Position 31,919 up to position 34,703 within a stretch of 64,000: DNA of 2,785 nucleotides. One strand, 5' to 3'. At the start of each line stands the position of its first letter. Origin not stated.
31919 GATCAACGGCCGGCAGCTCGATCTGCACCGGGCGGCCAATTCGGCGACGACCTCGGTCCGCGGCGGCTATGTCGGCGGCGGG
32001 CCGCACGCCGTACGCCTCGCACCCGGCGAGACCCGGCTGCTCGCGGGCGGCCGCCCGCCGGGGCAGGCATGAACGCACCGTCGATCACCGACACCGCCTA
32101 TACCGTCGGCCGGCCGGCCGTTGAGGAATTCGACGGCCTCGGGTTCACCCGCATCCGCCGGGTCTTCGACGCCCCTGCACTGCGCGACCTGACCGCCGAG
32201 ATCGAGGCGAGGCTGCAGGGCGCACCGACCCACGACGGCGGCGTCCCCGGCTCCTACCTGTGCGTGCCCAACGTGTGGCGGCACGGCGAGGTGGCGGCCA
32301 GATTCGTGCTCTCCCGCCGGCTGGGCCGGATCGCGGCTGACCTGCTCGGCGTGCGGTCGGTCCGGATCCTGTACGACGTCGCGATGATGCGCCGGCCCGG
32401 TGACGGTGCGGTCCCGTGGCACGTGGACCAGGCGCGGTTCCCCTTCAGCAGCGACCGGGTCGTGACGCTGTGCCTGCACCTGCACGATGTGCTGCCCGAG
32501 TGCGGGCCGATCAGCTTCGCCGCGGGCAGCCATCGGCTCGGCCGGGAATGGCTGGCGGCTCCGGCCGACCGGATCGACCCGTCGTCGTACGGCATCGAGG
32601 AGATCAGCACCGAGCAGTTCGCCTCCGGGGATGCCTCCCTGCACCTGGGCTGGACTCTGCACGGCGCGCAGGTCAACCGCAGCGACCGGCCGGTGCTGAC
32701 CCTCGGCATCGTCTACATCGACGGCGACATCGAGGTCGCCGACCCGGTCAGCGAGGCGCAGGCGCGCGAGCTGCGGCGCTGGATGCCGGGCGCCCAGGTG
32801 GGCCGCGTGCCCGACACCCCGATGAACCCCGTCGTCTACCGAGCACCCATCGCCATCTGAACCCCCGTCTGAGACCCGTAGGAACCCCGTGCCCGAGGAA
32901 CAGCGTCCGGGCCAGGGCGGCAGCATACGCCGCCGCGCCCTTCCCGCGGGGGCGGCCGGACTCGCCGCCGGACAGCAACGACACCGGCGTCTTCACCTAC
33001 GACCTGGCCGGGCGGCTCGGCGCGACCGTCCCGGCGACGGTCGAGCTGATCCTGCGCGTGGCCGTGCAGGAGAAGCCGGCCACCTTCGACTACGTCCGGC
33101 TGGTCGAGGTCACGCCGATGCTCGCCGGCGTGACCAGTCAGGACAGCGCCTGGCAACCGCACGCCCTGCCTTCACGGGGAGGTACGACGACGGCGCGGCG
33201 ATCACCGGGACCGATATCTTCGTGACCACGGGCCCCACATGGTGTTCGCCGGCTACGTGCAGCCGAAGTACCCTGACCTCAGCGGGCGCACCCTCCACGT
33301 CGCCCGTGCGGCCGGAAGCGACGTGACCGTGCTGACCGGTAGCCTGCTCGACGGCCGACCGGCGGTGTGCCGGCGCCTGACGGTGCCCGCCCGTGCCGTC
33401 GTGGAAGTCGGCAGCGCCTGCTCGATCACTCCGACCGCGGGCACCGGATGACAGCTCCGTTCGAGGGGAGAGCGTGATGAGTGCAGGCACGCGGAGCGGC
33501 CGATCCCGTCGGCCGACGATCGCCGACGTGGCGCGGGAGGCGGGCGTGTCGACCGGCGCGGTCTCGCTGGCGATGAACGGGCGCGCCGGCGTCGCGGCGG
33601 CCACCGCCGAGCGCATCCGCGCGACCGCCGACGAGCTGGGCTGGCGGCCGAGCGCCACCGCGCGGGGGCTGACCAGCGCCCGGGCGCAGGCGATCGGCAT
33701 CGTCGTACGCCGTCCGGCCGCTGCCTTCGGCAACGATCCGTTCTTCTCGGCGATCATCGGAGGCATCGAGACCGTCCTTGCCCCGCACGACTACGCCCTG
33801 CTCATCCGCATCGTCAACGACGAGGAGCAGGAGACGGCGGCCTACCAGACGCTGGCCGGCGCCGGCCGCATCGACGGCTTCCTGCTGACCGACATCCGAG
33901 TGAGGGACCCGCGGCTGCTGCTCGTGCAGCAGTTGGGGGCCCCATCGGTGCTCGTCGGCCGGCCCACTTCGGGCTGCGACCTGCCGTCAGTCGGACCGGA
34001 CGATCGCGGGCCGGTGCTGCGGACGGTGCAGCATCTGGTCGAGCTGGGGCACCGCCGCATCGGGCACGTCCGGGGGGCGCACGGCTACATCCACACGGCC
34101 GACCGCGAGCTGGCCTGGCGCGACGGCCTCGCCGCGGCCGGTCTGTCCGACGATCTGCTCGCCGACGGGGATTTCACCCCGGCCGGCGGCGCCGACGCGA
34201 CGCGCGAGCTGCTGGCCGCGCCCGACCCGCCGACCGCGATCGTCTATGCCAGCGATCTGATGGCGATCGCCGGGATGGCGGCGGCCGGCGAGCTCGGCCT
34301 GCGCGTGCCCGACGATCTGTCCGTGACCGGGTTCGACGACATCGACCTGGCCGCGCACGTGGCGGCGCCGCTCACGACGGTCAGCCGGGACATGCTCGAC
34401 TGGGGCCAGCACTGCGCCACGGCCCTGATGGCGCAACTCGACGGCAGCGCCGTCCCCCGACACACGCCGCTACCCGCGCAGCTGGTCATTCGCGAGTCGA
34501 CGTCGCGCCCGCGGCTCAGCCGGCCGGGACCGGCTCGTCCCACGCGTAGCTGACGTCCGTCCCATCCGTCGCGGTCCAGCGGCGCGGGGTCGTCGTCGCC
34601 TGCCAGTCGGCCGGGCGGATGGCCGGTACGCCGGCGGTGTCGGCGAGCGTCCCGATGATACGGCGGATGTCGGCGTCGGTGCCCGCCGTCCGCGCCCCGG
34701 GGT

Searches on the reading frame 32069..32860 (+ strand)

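Call 80: search_protein_families(library=pfam, proteins=[window:32069-32860:+], max_evalue=0.00001)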
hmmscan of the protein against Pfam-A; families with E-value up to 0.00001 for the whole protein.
window:32069-32860:+ (263 aa): 1 family
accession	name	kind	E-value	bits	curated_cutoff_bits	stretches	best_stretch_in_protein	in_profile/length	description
PF05721.19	PhyH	-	5.9e-16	59.8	22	1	24-207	4-209/213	Phytanoyl-CoA dioxygenase (PhyH)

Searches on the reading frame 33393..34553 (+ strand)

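Call 80: search_protein_families(library=pfam, proteins=[window:33393-34553:+], max_evalue=0.00001)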
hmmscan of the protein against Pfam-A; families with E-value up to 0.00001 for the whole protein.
window:33393-34553:+ (386 aa): 3 families
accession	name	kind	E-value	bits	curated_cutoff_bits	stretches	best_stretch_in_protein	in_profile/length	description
PF13377.12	Peripla_BP_3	-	5.3e-34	118.1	26.5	1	212-370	1-167/167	Periplasmic binding protein-like domain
PF00532.27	Peripla_BP_1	-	1.5e-21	77.5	22.2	1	99-364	2-277/281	Periplasmic binding proteins and sugar binding domain of LacI family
PF00356.27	LacI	-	2.9e-11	43.4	27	1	42-87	1-46/46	Bacterial regulatory proteins, lacI family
